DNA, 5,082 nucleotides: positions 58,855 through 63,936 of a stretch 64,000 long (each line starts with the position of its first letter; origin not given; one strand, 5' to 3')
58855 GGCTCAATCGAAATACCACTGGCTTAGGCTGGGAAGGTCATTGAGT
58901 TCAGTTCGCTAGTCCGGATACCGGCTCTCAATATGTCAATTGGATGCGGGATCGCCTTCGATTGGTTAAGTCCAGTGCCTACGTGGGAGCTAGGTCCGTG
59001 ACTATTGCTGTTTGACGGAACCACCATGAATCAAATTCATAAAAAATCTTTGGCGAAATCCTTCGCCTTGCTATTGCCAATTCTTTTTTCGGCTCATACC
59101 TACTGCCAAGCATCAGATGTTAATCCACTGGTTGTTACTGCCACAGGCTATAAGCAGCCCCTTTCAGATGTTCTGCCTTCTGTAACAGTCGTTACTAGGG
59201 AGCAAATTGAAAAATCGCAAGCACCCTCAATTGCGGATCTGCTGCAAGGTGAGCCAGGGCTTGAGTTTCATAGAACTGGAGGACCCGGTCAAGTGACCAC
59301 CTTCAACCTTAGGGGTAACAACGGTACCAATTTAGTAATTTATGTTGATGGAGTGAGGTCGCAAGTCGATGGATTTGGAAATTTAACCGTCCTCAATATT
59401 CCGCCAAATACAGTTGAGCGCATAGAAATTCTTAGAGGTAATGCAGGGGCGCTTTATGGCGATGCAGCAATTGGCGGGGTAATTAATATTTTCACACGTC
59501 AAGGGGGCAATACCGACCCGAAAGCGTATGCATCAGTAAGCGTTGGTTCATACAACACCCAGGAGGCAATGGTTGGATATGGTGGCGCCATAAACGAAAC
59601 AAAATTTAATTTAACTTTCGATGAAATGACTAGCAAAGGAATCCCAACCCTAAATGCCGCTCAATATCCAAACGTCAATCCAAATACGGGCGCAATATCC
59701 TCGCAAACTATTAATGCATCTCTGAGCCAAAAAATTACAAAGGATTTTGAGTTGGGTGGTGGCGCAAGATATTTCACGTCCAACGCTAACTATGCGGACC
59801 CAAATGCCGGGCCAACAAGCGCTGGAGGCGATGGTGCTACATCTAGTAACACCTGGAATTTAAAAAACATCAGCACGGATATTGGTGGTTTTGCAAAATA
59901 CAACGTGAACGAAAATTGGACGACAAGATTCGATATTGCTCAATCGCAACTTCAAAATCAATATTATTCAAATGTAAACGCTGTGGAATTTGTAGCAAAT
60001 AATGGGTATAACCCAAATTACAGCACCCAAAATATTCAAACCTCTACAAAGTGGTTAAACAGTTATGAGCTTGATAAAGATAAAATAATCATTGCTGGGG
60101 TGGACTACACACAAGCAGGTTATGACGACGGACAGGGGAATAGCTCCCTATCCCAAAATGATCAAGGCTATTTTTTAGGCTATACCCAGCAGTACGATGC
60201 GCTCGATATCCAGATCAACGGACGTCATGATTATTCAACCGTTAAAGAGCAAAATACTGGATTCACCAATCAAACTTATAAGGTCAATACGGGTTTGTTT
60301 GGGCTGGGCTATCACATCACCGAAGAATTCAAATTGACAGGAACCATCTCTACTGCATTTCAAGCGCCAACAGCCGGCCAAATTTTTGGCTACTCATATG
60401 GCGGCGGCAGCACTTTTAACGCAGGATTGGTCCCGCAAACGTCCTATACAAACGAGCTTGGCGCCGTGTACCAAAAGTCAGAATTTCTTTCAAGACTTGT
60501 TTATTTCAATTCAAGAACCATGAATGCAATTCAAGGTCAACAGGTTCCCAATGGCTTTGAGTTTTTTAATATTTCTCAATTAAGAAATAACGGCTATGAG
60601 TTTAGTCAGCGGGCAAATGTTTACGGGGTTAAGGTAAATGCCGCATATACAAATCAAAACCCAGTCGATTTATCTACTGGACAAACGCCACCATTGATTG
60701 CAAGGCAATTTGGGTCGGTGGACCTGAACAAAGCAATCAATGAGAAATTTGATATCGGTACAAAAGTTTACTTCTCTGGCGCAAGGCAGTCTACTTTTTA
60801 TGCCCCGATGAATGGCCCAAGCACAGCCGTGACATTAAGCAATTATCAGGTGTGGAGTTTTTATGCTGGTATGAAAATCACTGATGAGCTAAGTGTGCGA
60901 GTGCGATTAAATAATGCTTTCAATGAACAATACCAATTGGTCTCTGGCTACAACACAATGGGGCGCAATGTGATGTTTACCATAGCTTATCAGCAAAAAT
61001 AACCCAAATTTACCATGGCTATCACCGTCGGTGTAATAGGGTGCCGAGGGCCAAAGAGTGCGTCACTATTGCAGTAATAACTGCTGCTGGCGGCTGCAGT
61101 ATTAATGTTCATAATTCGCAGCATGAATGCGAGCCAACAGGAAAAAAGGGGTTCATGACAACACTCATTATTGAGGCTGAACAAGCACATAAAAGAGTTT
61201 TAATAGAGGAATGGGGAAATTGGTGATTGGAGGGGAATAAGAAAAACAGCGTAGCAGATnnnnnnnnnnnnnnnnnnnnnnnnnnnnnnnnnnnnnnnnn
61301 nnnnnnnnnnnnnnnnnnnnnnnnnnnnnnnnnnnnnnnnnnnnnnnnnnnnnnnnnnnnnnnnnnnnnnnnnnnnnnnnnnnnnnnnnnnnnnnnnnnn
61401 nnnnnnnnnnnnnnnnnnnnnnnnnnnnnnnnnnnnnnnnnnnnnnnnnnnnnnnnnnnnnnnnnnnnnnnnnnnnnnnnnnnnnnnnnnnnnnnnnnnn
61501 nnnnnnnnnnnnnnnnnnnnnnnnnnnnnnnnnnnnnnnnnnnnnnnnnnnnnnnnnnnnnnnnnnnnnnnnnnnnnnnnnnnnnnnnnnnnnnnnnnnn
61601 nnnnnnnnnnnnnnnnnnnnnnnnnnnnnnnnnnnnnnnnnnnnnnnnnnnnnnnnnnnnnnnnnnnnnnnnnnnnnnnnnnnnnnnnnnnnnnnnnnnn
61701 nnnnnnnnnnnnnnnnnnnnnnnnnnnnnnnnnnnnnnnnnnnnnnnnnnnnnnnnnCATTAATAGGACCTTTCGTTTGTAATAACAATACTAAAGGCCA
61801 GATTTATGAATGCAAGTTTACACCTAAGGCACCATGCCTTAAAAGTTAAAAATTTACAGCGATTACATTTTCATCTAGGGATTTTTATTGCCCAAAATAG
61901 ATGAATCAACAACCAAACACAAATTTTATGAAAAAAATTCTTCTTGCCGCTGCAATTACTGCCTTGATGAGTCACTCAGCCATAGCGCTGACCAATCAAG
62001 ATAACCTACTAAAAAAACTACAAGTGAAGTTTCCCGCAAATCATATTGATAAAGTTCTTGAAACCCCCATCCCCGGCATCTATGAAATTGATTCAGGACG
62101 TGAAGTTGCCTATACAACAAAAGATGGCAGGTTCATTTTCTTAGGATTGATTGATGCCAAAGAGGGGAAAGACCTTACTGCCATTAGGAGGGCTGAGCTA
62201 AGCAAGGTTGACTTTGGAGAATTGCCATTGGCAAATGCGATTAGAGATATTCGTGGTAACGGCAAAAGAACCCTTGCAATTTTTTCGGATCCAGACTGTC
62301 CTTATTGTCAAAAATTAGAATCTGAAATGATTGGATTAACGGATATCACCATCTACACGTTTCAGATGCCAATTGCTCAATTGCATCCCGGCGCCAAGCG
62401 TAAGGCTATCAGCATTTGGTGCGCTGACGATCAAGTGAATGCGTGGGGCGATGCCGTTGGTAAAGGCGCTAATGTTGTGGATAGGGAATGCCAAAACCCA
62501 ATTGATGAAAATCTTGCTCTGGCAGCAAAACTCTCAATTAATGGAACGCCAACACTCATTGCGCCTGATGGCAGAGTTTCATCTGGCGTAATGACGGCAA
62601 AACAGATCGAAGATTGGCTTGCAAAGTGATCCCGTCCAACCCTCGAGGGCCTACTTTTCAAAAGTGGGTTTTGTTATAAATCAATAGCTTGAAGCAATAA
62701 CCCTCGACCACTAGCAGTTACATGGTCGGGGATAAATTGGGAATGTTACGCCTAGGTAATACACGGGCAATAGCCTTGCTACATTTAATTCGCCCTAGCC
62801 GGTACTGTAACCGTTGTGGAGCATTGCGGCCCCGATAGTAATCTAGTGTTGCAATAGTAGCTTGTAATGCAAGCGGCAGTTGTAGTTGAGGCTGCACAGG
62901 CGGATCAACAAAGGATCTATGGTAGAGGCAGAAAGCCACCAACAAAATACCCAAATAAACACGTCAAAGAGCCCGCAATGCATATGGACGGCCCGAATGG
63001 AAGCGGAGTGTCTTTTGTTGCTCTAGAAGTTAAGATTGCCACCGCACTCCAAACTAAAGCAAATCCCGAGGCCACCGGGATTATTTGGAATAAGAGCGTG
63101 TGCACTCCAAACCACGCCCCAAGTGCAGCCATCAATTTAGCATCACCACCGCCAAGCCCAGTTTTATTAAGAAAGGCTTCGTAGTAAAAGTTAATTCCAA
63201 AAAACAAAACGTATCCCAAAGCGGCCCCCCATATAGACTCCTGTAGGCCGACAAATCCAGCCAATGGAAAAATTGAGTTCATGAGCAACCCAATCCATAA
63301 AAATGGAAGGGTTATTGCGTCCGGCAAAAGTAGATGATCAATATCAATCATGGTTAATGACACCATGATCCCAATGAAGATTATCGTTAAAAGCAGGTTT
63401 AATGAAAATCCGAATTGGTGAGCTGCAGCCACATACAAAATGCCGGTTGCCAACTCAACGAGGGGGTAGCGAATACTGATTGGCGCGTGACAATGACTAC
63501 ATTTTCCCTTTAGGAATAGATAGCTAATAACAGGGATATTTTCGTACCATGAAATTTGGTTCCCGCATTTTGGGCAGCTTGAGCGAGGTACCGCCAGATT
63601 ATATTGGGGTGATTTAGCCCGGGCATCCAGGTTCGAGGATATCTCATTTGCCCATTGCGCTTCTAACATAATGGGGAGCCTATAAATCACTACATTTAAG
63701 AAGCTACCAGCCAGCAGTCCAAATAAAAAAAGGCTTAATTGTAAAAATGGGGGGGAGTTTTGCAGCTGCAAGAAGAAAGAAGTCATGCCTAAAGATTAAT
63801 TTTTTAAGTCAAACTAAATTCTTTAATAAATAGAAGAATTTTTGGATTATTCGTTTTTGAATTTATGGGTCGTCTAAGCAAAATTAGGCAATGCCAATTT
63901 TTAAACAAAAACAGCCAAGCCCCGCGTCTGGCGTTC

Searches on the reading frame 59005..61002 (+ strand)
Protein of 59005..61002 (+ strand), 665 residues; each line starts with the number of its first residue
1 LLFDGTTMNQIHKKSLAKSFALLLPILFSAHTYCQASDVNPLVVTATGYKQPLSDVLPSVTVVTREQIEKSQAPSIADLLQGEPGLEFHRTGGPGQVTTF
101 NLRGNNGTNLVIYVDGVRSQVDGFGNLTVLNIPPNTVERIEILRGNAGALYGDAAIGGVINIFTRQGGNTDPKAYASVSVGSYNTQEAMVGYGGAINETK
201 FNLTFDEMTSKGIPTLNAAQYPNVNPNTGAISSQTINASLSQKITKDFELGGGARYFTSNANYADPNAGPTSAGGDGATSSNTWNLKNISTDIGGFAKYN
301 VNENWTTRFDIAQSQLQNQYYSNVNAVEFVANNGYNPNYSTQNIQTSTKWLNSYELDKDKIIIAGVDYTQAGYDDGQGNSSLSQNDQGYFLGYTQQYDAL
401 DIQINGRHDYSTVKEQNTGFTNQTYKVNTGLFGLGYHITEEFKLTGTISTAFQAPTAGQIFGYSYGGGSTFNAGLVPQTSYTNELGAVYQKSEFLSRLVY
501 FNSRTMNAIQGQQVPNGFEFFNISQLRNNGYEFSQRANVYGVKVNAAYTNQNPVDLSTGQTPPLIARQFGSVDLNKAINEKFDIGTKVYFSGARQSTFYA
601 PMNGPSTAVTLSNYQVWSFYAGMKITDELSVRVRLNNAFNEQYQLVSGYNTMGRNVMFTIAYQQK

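Call 19: search_protein_families(library=phrogs, proteins=[window:59005-61002:+], max_evalue=0.00001)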
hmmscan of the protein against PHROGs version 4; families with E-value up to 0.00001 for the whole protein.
window:59005-61002:+ (665 aa): 1 family
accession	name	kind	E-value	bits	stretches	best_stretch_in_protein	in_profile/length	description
phrog_5687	-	unknown function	1e-37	131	2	36-173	32-170/760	-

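Call 21: search_protein_families(library=pfam, proteins=[window:59005-61002:+], max_evalue=0.001)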
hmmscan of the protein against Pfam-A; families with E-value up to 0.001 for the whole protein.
window:59005-61002:+ (665 aa): 2 families
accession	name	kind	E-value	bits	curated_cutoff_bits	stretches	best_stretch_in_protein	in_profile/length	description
PF07715.20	Plug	-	1.9e-28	99.6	23.9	1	54-159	3-107/107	TonB-dependent Receptor Plug Domain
PF00593.30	TonB_dep_Rec_b-barrel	-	1.6e-25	91.3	27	1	271-637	42-435/436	TonB dependent receptor-like, beta-barrel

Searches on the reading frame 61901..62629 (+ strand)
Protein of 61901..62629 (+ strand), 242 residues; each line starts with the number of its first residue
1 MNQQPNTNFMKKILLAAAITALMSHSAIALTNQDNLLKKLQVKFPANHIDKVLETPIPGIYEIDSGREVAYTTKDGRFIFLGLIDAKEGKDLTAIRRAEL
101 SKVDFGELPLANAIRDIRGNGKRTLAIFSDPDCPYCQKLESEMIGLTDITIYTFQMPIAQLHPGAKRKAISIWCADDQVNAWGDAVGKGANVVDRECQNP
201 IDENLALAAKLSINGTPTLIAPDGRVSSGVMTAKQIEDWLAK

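Call 75: search_protein_families(library=pfam, proteins=[window:61901-62629:+], max_evalue=0.001)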
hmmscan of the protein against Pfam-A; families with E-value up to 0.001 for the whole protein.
window:61901-62629:+ (242 aa): 4 families
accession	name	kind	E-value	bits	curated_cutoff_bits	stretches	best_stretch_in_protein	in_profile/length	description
PF13098.12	Thioredoxin_2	-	3.8e-25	88.7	27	1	118-240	2-104/104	Thioredoxin-like domain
PF10411.14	DsbC_N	-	1.6e-13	50.5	25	1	31-94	5-70/70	Disulfide bond isomerase protein N-terminal domain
PF13462.12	Thioredoxin_4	-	0.00011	22.9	23.2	0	192-240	116-163/165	Thioredoxin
PF01323.26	DSBA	-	0.00037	20.8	25.6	0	195-238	146-188/191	DSBA-like thioredoxin domain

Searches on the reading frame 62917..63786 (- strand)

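Call 75: search_protein_families(library=pfam, proteins=[window:62917-63786:-], max_evalue=0.001)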
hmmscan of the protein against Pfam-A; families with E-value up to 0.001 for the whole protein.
window:62917-63786:- (289 aa): 2 families
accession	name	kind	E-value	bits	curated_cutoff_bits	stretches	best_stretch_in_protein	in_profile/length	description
PF06750.18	A24_N_bact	-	1.1e-35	122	23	1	21-125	1-84/84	Bacterial Peptidase A24 N-terminal domain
PF01478.23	Peptidase_A24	-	1.9e-18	67.2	26.5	1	135-236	1-93/104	Type IV leader peptidase family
